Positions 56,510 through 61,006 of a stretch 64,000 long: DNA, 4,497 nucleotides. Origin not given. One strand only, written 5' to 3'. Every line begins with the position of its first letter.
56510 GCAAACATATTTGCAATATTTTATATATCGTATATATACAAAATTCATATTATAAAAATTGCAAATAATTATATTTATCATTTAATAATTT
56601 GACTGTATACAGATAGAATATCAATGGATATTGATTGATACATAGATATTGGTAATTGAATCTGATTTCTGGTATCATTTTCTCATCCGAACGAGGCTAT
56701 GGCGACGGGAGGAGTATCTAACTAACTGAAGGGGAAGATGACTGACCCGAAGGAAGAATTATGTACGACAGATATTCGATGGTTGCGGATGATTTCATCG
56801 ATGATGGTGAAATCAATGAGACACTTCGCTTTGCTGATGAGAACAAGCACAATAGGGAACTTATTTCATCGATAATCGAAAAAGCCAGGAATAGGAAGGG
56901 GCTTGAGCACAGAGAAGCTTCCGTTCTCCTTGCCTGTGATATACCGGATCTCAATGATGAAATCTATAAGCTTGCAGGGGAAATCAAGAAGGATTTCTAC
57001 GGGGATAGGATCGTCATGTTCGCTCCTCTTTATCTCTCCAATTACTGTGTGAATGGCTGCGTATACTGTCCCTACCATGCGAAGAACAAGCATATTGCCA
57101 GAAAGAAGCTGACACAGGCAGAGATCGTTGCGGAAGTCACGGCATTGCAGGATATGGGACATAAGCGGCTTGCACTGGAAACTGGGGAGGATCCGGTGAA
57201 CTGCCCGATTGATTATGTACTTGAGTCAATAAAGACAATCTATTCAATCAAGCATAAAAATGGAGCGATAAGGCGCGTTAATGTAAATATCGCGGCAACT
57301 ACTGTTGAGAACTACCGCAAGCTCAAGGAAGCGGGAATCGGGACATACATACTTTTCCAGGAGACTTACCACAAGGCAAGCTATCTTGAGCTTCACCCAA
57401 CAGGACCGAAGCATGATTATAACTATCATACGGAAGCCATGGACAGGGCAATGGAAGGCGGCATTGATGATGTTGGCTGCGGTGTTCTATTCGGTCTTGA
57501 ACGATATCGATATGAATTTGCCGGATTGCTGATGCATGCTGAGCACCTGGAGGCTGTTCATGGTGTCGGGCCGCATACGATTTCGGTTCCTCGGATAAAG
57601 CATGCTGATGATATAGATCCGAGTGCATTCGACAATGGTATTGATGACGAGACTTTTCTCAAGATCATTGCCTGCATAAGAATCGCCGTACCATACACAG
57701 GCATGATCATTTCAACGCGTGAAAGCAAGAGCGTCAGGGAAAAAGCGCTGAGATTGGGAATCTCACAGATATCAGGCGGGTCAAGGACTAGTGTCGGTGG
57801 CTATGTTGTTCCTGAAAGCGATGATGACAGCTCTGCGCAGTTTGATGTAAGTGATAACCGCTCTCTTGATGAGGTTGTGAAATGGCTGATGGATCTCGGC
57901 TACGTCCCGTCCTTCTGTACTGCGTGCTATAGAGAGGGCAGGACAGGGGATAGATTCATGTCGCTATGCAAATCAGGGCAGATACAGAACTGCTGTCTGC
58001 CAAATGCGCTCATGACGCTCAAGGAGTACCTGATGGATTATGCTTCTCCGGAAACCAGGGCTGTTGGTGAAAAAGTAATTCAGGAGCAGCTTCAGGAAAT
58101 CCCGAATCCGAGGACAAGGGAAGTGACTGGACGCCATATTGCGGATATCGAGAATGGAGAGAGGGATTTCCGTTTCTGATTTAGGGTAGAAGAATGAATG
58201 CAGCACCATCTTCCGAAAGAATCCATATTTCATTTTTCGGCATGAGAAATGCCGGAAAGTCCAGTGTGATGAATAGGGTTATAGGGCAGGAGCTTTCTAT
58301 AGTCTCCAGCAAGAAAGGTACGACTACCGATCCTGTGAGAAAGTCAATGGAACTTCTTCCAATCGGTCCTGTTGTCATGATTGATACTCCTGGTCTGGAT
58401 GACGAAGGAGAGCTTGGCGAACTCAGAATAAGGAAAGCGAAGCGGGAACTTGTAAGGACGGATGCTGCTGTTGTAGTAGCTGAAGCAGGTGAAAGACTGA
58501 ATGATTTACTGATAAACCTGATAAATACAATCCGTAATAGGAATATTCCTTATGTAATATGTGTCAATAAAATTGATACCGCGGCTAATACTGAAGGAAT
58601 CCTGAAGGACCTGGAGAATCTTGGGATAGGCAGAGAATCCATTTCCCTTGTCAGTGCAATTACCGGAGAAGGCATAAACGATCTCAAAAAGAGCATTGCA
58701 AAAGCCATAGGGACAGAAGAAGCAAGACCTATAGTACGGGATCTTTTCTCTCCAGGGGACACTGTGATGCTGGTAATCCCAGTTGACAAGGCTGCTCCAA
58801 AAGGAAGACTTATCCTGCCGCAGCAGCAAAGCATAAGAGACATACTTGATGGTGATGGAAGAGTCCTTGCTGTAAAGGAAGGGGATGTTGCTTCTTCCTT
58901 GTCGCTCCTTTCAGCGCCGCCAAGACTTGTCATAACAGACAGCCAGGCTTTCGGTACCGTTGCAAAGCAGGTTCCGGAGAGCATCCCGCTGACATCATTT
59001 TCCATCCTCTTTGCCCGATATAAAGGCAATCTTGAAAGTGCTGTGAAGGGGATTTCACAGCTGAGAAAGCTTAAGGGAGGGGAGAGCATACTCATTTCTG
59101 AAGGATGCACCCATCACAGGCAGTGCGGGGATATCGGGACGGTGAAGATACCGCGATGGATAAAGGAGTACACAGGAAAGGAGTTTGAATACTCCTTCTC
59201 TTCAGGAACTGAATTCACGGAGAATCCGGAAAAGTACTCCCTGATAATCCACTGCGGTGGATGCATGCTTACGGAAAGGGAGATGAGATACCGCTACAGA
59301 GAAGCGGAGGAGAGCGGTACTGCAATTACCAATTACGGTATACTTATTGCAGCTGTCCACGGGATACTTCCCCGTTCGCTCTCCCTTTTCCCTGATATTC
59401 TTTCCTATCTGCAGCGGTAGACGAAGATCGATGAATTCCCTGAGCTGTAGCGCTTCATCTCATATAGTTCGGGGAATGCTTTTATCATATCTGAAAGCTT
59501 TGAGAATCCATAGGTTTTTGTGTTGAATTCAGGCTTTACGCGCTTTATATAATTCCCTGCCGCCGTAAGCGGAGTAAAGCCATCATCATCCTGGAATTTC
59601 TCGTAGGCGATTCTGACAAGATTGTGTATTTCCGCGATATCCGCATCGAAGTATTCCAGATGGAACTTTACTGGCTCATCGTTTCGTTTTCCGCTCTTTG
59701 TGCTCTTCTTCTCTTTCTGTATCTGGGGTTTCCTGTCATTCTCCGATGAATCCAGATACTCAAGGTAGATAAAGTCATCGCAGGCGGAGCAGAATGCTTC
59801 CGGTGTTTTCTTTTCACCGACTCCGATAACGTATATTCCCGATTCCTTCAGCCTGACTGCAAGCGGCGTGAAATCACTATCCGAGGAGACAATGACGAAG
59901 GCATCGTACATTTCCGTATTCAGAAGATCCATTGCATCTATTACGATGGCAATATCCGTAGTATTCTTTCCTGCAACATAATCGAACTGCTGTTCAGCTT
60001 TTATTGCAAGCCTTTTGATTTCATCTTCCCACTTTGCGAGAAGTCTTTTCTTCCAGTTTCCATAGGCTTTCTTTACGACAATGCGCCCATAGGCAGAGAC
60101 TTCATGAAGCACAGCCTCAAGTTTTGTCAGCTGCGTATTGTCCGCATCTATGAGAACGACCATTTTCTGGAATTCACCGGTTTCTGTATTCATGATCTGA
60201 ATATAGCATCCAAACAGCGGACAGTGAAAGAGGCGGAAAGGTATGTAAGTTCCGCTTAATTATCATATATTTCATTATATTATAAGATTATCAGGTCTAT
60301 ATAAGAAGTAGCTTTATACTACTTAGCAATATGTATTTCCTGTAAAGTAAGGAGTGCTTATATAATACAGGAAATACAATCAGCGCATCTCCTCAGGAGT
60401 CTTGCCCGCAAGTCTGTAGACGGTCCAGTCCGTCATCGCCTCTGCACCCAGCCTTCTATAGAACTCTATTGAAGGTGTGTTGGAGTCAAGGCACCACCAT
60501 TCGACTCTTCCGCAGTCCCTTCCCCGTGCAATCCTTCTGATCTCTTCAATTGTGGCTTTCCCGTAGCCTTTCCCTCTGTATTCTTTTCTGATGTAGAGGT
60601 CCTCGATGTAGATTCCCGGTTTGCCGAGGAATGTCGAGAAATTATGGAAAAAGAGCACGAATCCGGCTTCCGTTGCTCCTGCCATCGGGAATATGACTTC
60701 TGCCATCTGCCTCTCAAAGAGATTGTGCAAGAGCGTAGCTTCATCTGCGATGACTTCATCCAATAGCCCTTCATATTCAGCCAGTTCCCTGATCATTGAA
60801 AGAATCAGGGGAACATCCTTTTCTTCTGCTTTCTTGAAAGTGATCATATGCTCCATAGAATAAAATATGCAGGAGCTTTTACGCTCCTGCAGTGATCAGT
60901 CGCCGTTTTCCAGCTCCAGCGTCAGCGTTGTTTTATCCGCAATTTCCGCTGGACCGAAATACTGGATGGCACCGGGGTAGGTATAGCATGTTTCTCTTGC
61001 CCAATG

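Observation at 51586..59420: Hydrogenase-maturation island with no hydA nearby, embedded among ammonia-releasing enzymes and apparently under purine control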

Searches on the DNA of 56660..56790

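Call 62: search_rna_families(source=window, start=56660, end=56790, threshold=evalue, max_evalue=10, show_alignments=2)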
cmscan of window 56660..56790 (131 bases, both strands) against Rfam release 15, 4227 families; matches with E-value up to 10: 2.
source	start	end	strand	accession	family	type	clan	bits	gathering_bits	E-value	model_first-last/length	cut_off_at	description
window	56701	56747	+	RF01122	sR39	Gene; snRNA; snoRNA; CD-box;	-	9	50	3.3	1-56/56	no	Small nucleolar RNA sR39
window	56731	56774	+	RF01134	sR30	Gene; snRNA; snoRNA; CD-box;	-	7.6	38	8.4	1-57/57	no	Small nucleolar RNA sR30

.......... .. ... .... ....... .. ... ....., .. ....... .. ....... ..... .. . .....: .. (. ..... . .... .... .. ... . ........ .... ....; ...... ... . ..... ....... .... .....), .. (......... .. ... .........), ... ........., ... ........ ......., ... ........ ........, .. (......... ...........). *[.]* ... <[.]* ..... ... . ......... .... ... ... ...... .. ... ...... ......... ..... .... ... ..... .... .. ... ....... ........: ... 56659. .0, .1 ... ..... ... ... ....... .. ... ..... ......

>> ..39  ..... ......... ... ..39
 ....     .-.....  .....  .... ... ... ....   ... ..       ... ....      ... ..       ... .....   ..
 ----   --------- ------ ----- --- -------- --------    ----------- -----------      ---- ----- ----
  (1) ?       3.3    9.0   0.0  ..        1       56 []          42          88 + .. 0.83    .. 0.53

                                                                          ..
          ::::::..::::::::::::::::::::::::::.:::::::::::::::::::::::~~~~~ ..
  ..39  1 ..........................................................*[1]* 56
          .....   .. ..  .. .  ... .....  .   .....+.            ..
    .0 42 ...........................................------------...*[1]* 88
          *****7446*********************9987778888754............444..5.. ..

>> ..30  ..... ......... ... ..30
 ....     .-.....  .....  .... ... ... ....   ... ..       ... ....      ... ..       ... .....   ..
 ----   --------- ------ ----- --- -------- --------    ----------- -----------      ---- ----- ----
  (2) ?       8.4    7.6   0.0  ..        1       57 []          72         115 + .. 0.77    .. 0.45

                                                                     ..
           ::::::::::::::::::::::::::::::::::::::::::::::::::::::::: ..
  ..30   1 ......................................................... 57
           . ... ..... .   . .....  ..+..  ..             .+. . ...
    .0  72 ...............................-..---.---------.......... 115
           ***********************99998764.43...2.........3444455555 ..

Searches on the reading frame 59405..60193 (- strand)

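Call 7: search_protein_families(library=ncbifam, proteins=[window:59405-60193:-])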
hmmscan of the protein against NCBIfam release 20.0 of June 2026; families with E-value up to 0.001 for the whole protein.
window:59405-60193:- (262 aa): 1 family
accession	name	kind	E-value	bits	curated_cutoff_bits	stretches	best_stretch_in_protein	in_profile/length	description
TIGR00288.1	TIGR00288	hypoth_equivalog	1.5e-06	28.2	178.45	1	9-128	23-138/160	TIGR00288 family NYN domain-containing protein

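Call 8: search_protein_families(library=pfam, proteins=[window:59405-60193:-])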
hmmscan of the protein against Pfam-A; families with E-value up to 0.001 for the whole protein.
window:59405-60193:- (262 aa): 3 families
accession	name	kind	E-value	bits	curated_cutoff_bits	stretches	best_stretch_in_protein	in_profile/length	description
PF01936.24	NYN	-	3.6e-36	125.3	24.2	1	10-145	1-145/145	NYN domain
PF12872.13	OST-HTH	-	3e-14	53.1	23.8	1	188-254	8-69/71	OST-HTH/LOTUS domain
PF18475.7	PIN7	-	7.5e-05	23.8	34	1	14-119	1-103/103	PIN domain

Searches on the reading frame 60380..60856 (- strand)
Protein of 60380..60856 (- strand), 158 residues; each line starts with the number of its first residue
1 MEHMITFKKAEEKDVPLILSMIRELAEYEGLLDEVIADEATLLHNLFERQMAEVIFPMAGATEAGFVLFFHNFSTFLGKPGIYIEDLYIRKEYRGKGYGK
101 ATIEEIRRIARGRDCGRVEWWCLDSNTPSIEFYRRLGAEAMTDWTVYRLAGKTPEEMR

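Call 7: search_protein_families(library=ncbifam, proteins=[window:60380-60856:-])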
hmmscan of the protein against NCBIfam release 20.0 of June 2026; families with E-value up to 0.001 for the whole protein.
window:60380-60856:- (158 aa): 7 families
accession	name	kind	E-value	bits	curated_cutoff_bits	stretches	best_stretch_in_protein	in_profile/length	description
NF041716.1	HxA_phane_GNAT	equivalog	6.9e-11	42.3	250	1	5-149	2-151/152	cyclophane-containing RiPP N-acetyltransferase HaaN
NF053587.1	SpmdActasePaiA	equivalog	5.6e-06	26.2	250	1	74-138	83-147/172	spermidine/spermine N(1)-acetyltransferase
NF043067.1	AAC_6p_group_E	equivalog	1.8e-05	24.6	140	1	79-139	68-128/140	aminoglycoside 6'-N-acetyltransferase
TIGR01575.1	rimI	equivalog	2.5e-05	24.4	86.4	1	83-141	57-115/132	ribosomal protein S18-alanine N-acetyltransferase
NF040503.1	resist_ArsN1a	equivalog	2.7e-05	24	170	1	9-139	3-134/159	arsinothricin resistance N-acetyltransferase ArsN1 family A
NF000487.1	stat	exception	3.6e-05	23.4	420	1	82-138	105-161/189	streptothricin N-acetyltransferase STAT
NF033083.0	AAC_3_I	equivalog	0.00023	21.4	200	1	81-139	77-135/145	AAC(3)-I family aminoglycoside N-acetyltransferase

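Call 8: search_protein_families(library=pfam, proteins=[window:60380-60856:-])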
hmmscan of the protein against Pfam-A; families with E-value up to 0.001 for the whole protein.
window:60380-60856:- (158 aa): 5 families
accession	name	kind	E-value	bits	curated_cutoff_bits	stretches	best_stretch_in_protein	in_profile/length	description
PF00583.31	Acetyltransf_1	-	1.9e-16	60.8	20.7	1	64-137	45-115/116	Acetyltransferase (GNAT) family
PF13508.13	Acetyltransf_7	-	3.7e-10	40.5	27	1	65-137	16-81/84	Acetyltransferase (GNAT) domain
PF08445.16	FR47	-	6.2e-06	26.5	22.1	1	79-141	19-80/86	FR47-like protein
PF13673.13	Acetyltransf_10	-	0.00058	20.3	23.6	1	82-141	52-110/128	Acetyltransferase (GNAT) domain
PF13302.13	Acetyltransf_3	-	0.00069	20.8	25.4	1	87-138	85-137/138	Acetyltransferase (GNAT) domain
